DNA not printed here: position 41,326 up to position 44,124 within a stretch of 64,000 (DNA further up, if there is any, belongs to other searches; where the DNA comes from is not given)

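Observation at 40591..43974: Unusual three-domain fusion (P-loop ATPase, PD-(D/E)XK nuclease, 2OG-Fe(II) dioxygenase) paired with a PhyH-family dioxygenase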

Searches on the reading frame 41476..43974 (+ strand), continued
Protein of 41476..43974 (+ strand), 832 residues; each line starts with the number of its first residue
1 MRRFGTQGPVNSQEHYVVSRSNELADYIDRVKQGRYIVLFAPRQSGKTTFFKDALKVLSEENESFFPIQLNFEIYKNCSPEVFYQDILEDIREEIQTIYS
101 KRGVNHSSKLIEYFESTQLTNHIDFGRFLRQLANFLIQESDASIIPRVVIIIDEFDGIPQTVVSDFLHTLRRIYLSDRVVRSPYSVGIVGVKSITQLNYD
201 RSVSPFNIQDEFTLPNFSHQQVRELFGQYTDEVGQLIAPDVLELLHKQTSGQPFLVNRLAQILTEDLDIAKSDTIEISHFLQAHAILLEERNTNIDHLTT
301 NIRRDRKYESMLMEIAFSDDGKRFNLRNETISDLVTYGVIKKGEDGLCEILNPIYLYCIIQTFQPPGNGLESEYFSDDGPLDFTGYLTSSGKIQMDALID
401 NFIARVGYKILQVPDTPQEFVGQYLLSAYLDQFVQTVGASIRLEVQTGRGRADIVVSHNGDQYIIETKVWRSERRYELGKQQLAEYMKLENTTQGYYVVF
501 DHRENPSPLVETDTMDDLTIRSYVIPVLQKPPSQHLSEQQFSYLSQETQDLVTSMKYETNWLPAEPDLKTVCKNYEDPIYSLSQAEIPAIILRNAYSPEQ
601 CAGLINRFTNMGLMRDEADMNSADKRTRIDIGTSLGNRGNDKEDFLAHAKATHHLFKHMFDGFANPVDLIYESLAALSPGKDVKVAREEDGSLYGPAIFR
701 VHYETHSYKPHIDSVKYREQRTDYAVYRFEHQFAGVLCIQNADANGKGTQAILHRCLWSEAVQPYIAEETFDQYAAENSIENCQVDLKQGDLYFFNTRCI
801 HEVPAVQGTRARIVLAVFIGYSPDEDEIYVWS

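Call 39: predict_structure(alignment_id=A1)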
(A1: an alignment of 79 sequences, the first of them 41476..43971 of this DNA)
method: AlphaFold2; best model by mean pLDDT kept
length: 832 residues; sequences in the alignment: 79
mean_pLDDT: 77.4   pTM: 0.50
mean pLDDT of the five models: 77.4, 75.5, 75.3, 73.8, 73.6
residues with pLDDT >= 90: 179; 70-90: 463; 50-70: 106; < 50: 84
segments of 3 or more residues with pLDDT < 50: 1-22, 41-45, 193-195, 198-210, 414-417, 447-450, 528-559
pLDDT, mean of each block of 10 residues (from residue 1): 31 40 63 64 52 80 86 85 92 89 81 90 89 79 80 79 79 65 73 49 40 68 73 79 89 78 80 89 86 72 74 75 85 84 85 84 60 55 78 83 74 54 73 82 62 80 84 81 84 86 68 86 69 34 30 39 93 93 92 95 93 84 83 79 90 90 94 94 93 93 80 75 79 94 69 89 80 87 91 94 81 93 91 89
secondary structure, 60 per line:
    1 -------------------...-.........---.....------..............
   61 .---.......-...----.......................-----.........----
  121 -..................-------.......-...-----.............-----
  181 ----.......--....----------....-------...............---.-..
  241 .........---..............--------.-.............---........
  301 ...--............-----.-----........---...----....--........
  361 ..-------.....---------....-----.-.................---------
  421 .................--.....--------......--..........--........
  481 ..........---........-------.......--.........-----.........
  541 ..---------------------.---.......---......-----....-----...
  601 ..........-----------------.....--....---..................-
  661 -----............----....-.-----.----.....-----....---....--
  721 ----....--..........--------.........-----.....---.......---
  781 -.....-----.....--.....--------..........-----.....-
elements in order (helices of 4 or more, strands of 3 or more residues): H24-32 E36-40 H47-61 E65-71 H80-102 H108-116 H122-139 E147-153 H163-175 E185-191 H194-197 H208-211 H219-233 H239-249 H253-266 H277-289 H293-303 H306-317 H329-336 E340-342 E347-350 H353-362 H370-374 H395-411 H421-437 E440-444 E453-458 E461-470 H473-490 E494-501 E509-515 E518-526 H532-542 H568-574 H578-583 E589-592 H598-610 E628-632 H635-638 H642-659 H666-677 E682-685 E698-702 E708-711 H715-718 H725-728 E731-740 E749-757 H763-767 H771-777 E782-786 E792-796 E799-803 E812-821 E827-831
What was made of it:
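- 43057..43152 (+): Disordered linker (residues 528-559). About nt 43096-43137 corresponds to the former stop codon and intergenic spacer. pLDDT is below 50 for residues 528-559 (call 39).
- The linker is disordered (pLDDT below 50) and the whole-protein pTM is 0.50 (call 39).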

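Call 40: search_protein_representatives(protein=window:41476-43974:+)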
Query: 832 residues. Proteins with E-value up to 0.001 (for the whole library): 2862; up to 1e-10: 954; up to 1e-30: 164. The best 150 are listed.
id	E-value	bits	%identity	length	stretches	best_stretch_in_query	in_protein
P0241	1.1e-195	668.6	58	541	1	1-535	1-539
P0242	1.4e-164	565.6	60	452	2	1-326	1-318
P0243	1.9e-130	452.8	57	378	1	1-376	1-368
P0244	4.7e-104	365.5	61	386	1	258-533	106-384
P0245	9.2e-97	341.4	39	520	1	1-524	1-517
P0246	2.6e-92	326.7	38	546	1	2-508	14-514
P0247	4.5e-92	325.9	38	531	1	1-504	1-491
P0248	1.5e-88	314.2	57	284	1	1-281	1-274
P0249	7.1e-80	285.5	34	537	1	2-526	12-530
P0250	1.5e-78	281.1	35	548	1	2-530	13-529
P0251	3.5e-78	279.9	34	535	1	1-512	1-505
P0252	2.0e-76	274.1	47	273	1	559-832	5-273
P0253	2.6e-76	273.7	65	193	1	347-534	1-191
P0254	1.7e-75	271.0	50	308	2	625-832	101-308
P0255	2.0e-74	267.5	46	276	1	560-832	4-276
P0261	4.6e-70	253.1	37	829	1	2-503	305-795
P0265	5.7e-67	242.8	33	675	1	1-534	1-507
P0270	3.8e-65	236.8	36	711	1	24-505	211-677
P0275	1.0e-62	228.7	34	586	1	2-528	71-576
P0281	2.7e-57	210.8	32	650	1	1-525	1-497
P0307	7.6e-48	179.6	29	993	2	26-505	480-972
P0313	4.7e-46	173.7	29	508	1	1-503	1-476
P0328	6.2e-43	163.3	34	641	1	2-361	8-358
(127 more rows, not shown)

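Call 41: search_protein_families(library=pfam, proteins=[P0261, P0270, P0307, P0265, P0281, P0328, P0275, P0245, P0249, P0313], max_evalue=0.01)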
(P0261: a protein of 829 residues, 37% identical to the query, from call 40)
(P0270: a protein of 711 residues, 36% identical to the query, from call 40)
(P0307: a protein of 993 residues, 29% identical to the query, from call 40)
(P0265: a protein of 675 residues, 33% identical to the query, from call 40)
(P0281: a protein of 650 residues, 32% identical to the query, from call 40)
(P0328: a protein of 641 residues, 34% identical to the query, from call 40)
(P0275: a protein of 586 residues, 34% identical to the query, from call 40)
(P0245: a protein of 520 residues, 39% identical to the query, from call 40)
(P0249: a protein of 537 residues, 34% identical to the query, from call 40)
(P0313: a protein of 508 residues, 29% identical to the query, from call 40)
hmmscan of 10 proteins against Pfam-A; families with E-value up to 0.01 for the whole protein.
P0261 (829 aa): 10 families
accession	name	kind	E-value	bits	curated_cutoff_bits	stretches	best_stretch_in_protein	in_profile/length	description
PF14516.12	AAA_35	-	1.1e-16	61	27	1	333-653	23-329/331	AAA-like domain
PF24883.2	NPHP3_N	-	3.9e-07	30.8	24.8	1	344-477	25-154/164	Nephrocystin 3, N-terminal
PF13401.12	AAA_22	-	9.8e-07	29.6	27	1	346-492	10-123/130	AAA domain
PF00072.30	Response_reg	-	6.5e-06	26.7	30.2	1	18-125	12-108/111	Response regulator receiver domain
PF01637.24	ATPase_2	-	9.7e-06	26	33.2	1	345-554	24-220/225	ATPase domain predominantly from Archaea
PF13173.12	AAA_14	-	0.00011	22.6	27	0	346-396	7-57/129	AAA domain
PF08011.17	PDDEXK_9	-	0.00014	22.2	25.5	1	729-782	21-80/105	PD-(D/E)XK nuclease superfamily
PF13191.12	AAA_16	-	0.0011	19.9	32.6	1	342-471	25-158/167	AAA ATPase domain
PF07693.20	KAP_NTPase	-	0.002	17.9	20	0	422-474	126-180/293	KAP family P-loop domain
PF00004.35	AAA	-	0.0042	18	21.2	0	350-471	7-90/131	ATPase family associated with various cellular activities (AAA)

P0270 (711 aa): 2 families
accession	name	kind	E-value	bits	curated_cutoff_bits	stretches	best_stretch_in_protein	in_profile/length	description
PF14516.12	AAA_35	-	5.3e-16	58.8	27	1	210-534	20-330/331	AAA-like domain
PF13173.12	AAA_14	-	0.00012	22.5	27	0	225-278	6-55/129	AAA domain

P0307 (993 aa): 15 families
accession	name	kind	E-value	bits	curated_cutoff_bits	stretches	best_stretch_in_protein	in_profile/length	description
PF14516.12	AAA_35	-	9.2e-25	87.6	27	2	482-780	25-295/331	AAA-like domain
PF00004.35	AAA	-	4.3e-11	43.8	21.2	2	27-160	2-97/131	ATPase family associated with various cellular activities (AAA)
PF13401.12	AAA_22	-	8.4e-11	42.7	27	2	491-643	8-127/130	AAA domain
PF01637.24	ATPase_2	-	1e-10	42.2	33.2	1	13-250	8-224/225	ATPase domain predominantly from Archaea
PF24883.2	NPHP3_N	-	2.3e-10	41.4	24.8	2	486-620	20-150/164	Nephrocystin 3, N-terminal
PF13173.12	AAA_14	-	7.2e-10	39.4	27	1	491-583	5-88/129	AAA domain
PF09820.16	AAA-ATPase_like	-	6.8e-08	33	26.1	1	481-611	24-156/201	Predicted AAA-ATPase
PF13245.12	AAA_19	-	5.1e-06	27.2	25.1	0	487-614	10-109/134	AAA domain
PF08011.17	PDDEXK_9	-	7.6e-06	26.3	25.5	1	896-956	19-78/105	PD-(D/E)XK nuclease superfamily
PF13191.12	AAA_16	-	0.00015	22.8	32.6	0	487-607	23-144/167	AAA ATPase domain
PF23648.1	DUF7147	-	0.00019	22.4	27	0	488-548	30-89/125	Domain of unknown function (DUF7147)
PF07034.17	ORC3_N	-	0.001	19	25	0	532-614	137-216/328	Origin recognition complex (ORC) subunit 3 N-terminus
PF19993.5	DO-GTPase2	-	0.0011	19.1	27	0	497-540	9-51/226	Double-GTPase 2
PF20256.3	MoCoBD_2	-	0.002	18.1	27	0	519-577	112-168/283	Molybdopterin cofactor-binding domain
PF17341.8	DUF5371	-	0.0074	16.9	25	0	550-590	7-46/65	Family of unknown function (DUF5371)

P0265 (675 aa): 7 families
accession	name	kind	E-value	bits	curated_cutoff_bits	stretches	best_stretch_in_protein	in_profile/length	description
PF14516.12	AAA_35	-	8e-14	51.6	27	1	22-239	18-244/331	AAA-like domain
PF13676.11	TIR_2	-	1.2e-09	39.1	28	1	538-631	1-93/122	TIR domain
PF13401.12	AAA_22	-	2.3e-08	34.8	27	1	36-172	7-128/130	AAA domain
PF09820.16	AAA-ATPase_like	-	0.0001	22.6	26.1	1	57-171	69-196/201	Predicted AAA-ATPase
PF01582.25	TIR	-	0.00035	20.8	21.3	1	539-629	2-97/179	TIR domain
PF08011.17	PDDEXK_9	-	0.001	19.4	25.5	1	415-458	24-75/105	PD-(D/E)XK nuclease superfamily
PF13173.12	AAA_14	-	0.0052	17.2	27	0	38-90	6-59/129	AAA domain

P0281 (650 aa): 4 families
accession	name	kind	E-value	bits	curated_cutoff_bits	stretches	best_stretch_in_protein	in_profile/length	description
PF14516.12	AAA_35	-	7.4e-12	45.2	27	1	31-319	28-318/331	AAA-like domain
PF13401.12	AAA_22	-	4.8e-08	33.8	27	1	37-170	8-127/130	AAA domain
PF13173.12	AAA_14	-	0.0024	18.3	27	0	37-135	5-75/129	AAA domain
PF00004.35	AAA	-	0.0075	17.2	21.2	0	40-165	4-106/131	ATPase family associated with various cellular activities (AAA)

P0328 (641 aa): 7 families
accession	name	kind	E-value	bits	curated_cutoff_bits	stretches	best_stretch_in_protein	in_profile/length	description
PF13676.11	TIR_2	-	6.6e-25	88.4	28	1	377-498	1-122/122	TIR domain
PF14516.12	AAA_35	-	5e-12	45.7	27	1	13-356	3-329/331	AAA-like domain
PF13401.12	AAA_22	-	1.8e-06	28.8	27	1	45-199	6-127/130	AAA domain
PF01637.24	ATPase_2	-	1.9e-06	28.3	33.2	1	45-261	21-224/225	ATPase domain predominantly from Archaea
PF01582.25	TIR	-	3.2e-06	27.5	21.3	1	383-477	12-102/179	TIR domain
PF13173.12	AAA_14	-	1.1e-05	25.8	27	0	47-99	5-57/129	AAA domain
PF24883.2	NPHP3_N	-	0.00037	21.1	24.8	1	44-176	22-150/164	Nephrocystin 3, N-terminal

P0275 (586 aa): 5 families
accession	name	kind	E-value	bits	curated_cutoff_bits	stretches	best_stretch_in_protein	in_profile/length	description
PF14516.12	AAA_35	-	1.3e-09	37.8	27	1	107-311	35-244/331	AAA-like domain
PF01637.24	ATPase_2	-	2.3e-06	28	33.2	1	106-303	23-222/225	ATPase domain predominantly from Archaea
PF13173.12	AAA_14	-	0.00028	21.3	27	1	107-151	6-43/129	AAA domain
PF13191.12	AAA_16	-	0.0017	19.3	32.6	1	103-207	24-145/167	AAA ATPase domain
PF13401.12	AAA_22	-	0.0021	18.8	27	1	106-241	8-125/130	AAA domain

P0245 (520 aa): 8 families
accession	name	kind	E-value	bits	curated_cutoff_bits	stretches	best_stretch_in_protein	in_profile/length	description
PF14516.12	AAA_35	-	4.6e-18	65.6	27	1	8-345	4-325/331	AAA-like domain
PF13173.12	AAA_14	-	5.3e-06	26.9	27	1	37-90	5-54/129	AAA domain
PF08011.17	PDDEXK_9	-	0.00027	21.3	25.5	1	428-479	20-76/105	PD-(D/E)XK nuclease superfamily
PF01637.24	ATPase_2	-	0.0005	20.4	33.2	1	38-226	24-198/225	ATPase domain predominantly from Archaea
PF13401.12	AAA_22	-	0.00082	20.1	27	1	36-178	7-119/130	AAA domain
PF13191.12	AAA_16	-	0.0015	19.4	32.6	1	32-148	22-142/167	AAA ATPase domain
PF13366.12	PDDEXK_3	-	0.0032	18.2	22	0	439-490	62-108/117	PD-(D/E)XK nuclease superfamily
PF08378.17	NERD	-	0.0093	16.9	22.1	0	433-475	29-73/111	Nuclease-related domain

P0249 (537 aa): 7 families
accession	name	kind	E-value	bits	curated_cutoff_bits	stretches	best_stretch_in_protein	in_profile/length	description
PF14516.12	AAA_35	-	2.2e-10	40.3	27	1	41-363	24-329/331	AAA-like domain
PF13401.12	AAA_22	-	1.8e-05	25.5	27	1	51-179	8-110/130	AAA domain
PF13173.12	AAA_14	-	0.00031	21.2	27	0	51-92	5-49/129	AAA domain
PF01637.24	ATPase_2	-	0.00078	19.8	33.2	1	51-165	23-123/225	ATPase domain predominantly from Archaea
PF13191.12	AAA_16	-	0.0014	19.6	32.6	1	46-176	22-156/167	AAA ATPase domain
PF09820.16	AAA-ATPase_like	-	0.0015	18.8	26.1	1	41-208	24-201/201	Predicted AAA-ATPase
PF24883.2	NPHP3_N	-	0.0067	17.1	24.8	0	52-180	26-150/164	Nephrocystin 3, N-terminal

P0313 (508 aa): 7 families
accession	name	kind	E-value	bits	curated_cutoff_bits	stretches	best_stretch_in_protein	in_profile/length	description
PF14516.12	AAA_35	-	1.8e-22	80.1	27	1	7-329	3-326/331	AAA-like domain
PF01637.24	ATPase_2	-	8.8e-12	45.7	33.2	1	41-231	27-220/225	ATPase domain predominantly from Archaea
PF13173.12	AAA_14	-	0.00021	21.8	27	1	38-156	6-88/129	AAA domain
PF09820.16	AAA-ATPase_like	-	0.00025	21.3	26.1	1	57-155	75-176/201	Predicted AAA-ATPase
PF08011.17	PDDEXK_9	-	0.00071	20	25.5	1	402-461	9-73/105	PD-(D/E)XK nuclease superfamily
PF13366.12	PDDEXK_3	-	0.00089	20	22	1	414-475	51-108/117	PD-(D/E)XK nuclease superfamily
PF13401.12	AAA_22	-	0.0011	19.7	27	1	38-158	9-112/130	AAA domain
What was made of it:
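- Closest known: Multidomain NTPase conflict proteins with swappable C-terminal effectors. Same: That is the position where the dioxygenase sits here (call 41).
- Distant members of the ATPase-nuclease family carry a TIR domain at the same C-terminal position (P0265; call 41). TIR fusions occur at the same C-terminal position in distant relatives (call 41). One distant relative has an N-terminal receiver domain (P0261; call 41).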

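Call 43: fold_search(model_id=the predicted structure, library=pdb)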
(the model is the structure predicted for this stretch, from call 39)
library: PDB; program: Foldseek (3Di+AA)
matches with E <= 10: 1392; with E <= 0.001: 443
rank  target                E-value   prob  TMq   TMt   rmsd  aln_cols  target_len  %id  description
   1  5iqu                  1.7e-14  1.00  0.27  0.76   5.0       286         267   18  WelO5 G166D variant bound to Fe(II), 2-oxoglutarate, and 12-epifischerindole U (released 2016-06-29)
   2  5iqs_B                3.6e-14  1.00  0.27  0.73   5.3       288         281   17  WelO5 bound to Fe(II), Cl, and 2-oxoglutarate (released 2016-06-29)
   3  5iqt_C                4.0e-14  1.00  0.28  0.77   4.9       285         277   18  WelO5 bound to Fe(II), Cl, 2-oxoglutarate, and 12-epifischerindole U (released 2016-06-29)
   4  5trq_A                7.3e-14  1.00  0.28  0.77   4.9       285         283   18  WELO5 SMALL MOLECULE HALOGENASE WITH NI(II) AND SUCCINATE (released 2017-11-29)
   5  5iqv_B                9.1e-14  1.00  0.26  0.73   5.6       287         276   17  WelO5 bound to Fe, Cl, 2-oxoglutarate, 12-epifischerindole U, and nitric oxide (released 2016-06-29)
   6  5j4r                  1.5e-13  1.00  0.28  0.79   4.5       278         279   18  WELO5 SMALL MOLECULE HALOGENASE WITH NI(II) AND 2-OXOGLUTARATE (released 2017-04-12)
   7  5iqv_C                1.7e-13  1.00  0.28  0.80   4.7       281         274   17  WelO5 bound to Fe, Cl, 2-oxoglutarate, 12-epifischerindole U, and nitric oxide (released 2016-06-29)
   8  5iqs_A                3.4e-13  1.00  0.28  0.77   4.8       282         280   18  WelO5 bound to Fe(II), Cl, and 2-oxoglutarate (released 2016-06-29)
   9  5iqv_A                4.0e-13  1.00  0.28  0.76   5.1       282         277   17  WelO5 bound to Fe, Cl, 2-oxoglutarate, 12-epifischerindole U, and nitric oxide (released 2016-06-29)
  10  5t22_B                4.7e-13  1.00  0.27  0.74   5.3       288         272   18  WELO5 SMALL MOLECULE HALOGENASE WITH NI(II) AND 2-OXOGLUTARATE P 21 CRYSTAL FORM (released 2017-08-23)
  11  8acv_A                6.5e-13  1.00  0.27  0.76   5.3       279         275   17  WelO5* bound to Zn(II), Cl, and 2-oxoglutarate (released 2022-11-02)
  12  8acv_B                7.7e-13  1.00  0.28  0.76   5.2       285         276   18  WelO5* bound to Zn(II), Cl, and 2-oxoglutarate (released 2022-11-02)
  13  8aut_D                1.3e-12  1.00  0.28  0.78   5.1       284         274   18  WelO5* L221A bound to Zn(II), Cl, 2-oxoglutarate, and 12-epi-hapalindole C (released 2022-11-02)
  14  8aut_A                1.3e-12  1.00  0.27  0.76   5.3       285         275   18  WelO5* L221A bound to Zn(II), Cl, 2-oxoglutarate, and 12-epi-hapalindole C (released 2022-11-02)
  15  8aut_B                2.0e-12  1.00  0.26  0.72   5.5       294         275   18  WelO5* L221A bound to Zn(II), Cl, 2-oxoglutarate, and 12-epi-hapalindole C (released 2022-11-02)
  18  3w20_A                1.7e-08  1.00  0.23  0.66   4.5       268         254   17  Crystal Structure of a Novel N-Substituted L-Amino Acid Dioxygenase from Burkholderia ambifaria AMMD (released 2013-07-17)
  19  3w20_B                4.2e-08  1.00  0.21  0.63   5.4       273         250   18  Crystal Structure of a Novel N-Substituted L-Amino Acid Dioxygenase from Burkholderia ambifaria AMMD (released 2013-07-17)
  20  3w21_A                5.5e-08  1.00  0.22  0.65   5.1       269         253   17  Crystal Structure of a Novel N-Substituted L-Amino Acid Dioxygenase in complex with alpha-KG from Burkholderia ambifar (released 2013-07-17)
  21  3w21_B                1.4e-07  1.00  0.21  0.61   5.3       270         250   15  Crystal Structure of a Novel N-Substituted L-Amino Acid Dioxygenase in complex with alpha-KG from Burkholderia ambifar (released 2013-07-17)
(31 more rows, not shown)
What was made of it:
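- On Fe(II)/2-oxoglutarate dioxygenase superfamily (C-terminal part): The AF2 model has pLDDT about 90 over residues 560-832 and a DSBH matching WelO5 at TM 0.73-0.80 (calls 39, 43).
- Closest known: SadA, N-substituted L-amino acid dioxygenase of Burkholderia ambifaria. Same: It is a free-standing small-molecule hydroxylase with a carboxylate facial triad (call 43).
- Checked: The C-terminal domain is specifically WelO5-family, with AF2 pLDDT about 90 and Foldseek TM 0.73-0.80 to WelO5 (calls 39, 43).
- The closest structures, WelO5 and SadA, are small-molecule enzymes (call 43).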
